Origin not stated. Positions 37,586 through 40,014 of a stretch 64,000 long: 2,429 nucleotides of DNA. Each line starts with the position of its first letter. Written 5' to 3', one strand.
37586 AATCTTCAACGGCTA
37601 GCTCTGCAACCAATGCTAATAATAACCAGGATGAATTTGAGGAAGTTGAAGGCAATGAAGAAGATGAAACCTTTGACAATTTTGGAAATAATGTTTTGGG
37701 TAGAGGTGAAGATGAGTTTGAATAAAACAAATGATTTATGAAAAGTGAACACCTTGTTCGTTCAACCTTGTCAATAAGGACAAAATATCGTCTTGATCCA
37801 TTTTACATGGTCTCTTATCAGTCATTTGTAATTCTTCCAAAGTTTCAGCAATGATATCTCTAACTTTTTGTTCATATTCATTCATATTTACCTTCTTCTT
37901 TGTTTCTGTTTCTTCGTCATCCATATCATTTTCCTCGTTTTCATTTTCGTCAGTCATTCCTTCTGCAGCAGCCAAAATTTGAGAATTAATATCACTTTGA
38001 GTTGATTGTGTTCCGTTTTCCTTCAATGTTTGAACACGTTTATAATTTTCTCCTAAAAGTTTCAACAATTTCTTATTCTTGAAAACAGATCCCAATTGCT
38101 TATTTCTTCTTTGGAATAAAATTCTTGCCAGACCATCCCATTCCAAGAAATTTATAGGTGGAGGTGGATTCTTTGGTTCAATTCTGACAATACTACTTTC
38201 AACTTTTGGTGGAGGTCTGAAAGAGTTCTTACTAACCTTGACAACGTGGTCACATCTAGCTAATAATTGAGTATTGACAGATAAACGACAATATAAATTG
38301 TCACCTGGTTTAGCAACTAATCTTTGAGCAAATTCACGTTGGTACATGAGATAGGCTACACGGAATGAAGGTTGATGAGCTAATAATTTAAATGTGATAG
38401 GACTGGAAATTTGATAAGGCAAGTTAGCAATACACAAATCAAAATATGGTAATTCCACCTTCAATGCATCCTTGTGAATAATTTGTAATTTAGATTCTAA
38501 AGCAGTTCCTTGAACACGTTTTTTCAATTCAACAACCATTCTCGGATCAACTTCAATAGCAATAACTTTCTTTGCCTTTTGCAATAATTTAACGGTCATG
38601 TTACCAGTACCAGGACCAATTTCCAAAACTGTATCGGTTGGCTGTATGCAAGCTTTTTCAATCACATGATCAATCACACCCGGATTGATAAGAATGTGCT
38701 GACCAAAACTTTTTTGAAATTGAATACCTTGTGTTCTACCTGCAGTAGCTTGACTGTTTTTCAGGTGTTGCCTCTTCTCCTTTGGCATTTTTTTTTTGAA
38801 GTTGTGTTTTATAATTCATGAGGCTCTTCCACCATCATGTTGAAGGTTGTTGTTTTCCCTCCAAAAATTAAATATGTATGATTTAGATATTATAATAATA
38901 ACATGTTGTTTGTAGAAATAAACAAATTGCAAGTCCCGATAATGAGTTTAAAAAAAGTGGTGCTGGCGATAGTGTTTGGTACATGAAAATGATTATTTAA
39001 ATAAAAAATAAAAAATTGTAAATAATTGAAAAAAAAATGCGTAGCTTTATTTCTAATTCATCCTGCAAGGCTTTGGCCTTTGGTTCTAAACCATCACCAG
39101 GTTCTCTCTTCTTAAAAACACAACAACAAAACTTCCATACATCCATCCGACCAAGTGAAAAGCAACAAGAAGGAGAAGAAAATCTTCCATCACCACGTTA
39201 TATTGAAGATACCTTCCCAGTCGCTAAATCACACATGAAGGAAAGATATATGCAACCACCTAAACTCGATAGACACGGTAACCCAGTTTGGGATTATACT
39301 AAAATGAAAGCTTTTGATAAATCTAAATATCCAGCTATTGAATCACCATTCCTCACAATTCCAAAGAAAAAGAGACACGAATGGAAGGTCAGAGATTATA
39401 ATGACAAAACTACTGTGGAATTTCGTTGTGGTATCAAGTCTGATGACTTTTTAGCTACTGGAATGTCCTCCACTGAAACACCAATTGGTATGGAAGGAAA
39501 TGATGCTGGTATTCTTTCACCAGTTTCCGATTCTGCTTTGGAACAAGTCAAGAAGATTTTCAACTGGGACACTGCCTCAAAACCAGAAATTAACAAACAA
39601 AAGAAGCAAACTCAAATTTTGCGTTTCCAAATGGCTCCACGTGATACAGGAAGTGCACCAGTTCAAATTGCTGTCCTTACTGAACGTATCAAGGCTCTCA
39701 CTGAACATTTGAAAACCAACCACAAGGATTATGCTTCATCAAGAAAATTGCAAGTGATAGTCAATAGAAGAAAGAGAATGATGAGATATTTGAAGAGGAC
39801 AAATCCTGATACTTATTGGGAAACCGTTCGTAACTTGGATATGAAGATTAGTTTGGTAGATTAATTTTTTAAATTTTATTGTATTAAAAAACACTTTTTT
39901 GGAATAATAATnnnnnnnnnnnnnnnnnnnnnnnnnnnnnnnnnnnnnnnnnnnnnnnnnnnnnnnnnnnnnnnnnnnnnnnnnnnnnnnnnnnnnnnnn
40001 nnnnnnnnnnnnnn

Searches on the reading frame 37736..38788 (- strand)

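Call 60: search_protein_families(library=pfam, proteins=[window:37736-38788:-], max_evalue=0.00001)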
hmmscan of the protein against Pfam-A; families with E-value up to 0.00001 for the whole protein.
window:37736-38788:- (350 aa): 5 families
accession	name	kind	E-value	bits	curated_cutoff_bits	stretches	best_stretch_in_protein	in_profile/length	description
PF00398.26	RrnaAD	-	8.4e-66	222.2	24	1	23-239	3-226/263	Ribosomal RNA adenine dimethylase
PF13649.12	Methyltransf_25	-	5.4e-09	37.1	27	1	54-123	1-73/97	Methyltransferase domain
PF02390.23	Methyltransf_4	-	3.7e-07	30.2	24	0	53-111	4-63/173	Putative methyltransferase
PF08241.18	Methyltransf_11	-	6.1e-07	30.4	21.2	1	55-122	1-67/95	Methyltransferase domain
PF08242.18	Methyltransf_12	-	3.6e-06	28.1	30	0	55-122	1-72/98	Methyltransferase domain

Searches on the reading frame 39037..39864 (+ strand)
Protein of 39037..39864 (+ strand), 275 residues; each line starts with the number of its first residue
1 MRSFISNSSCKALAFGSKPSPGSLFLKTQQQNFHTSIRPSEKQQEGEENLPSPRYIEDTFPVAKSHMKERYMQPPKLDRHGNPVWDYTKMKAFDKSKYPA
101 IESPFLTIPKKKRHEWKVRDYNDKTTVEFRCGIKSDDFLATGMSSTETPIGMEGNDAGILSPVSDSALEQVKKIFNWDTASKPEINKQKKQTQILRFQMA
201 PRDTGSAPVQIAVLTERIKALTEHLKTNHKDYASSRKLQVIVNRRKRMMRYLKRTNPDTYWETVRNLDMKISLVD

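Call 60: search_protein_families(library=pfam, proteins=[window:39037-39864:+], max_evalue=0.00001)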
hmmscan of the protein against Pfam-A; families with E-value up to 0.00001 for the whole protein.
window:39037-39864:+ (275 aa): 1 family
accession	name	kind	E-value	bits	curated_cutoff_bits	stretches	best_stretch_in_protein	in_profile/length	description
PF00312.27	Ribosomal_S15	-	1.5e-28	99.2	31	1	190-269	1-80/81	Ribosomal protein S15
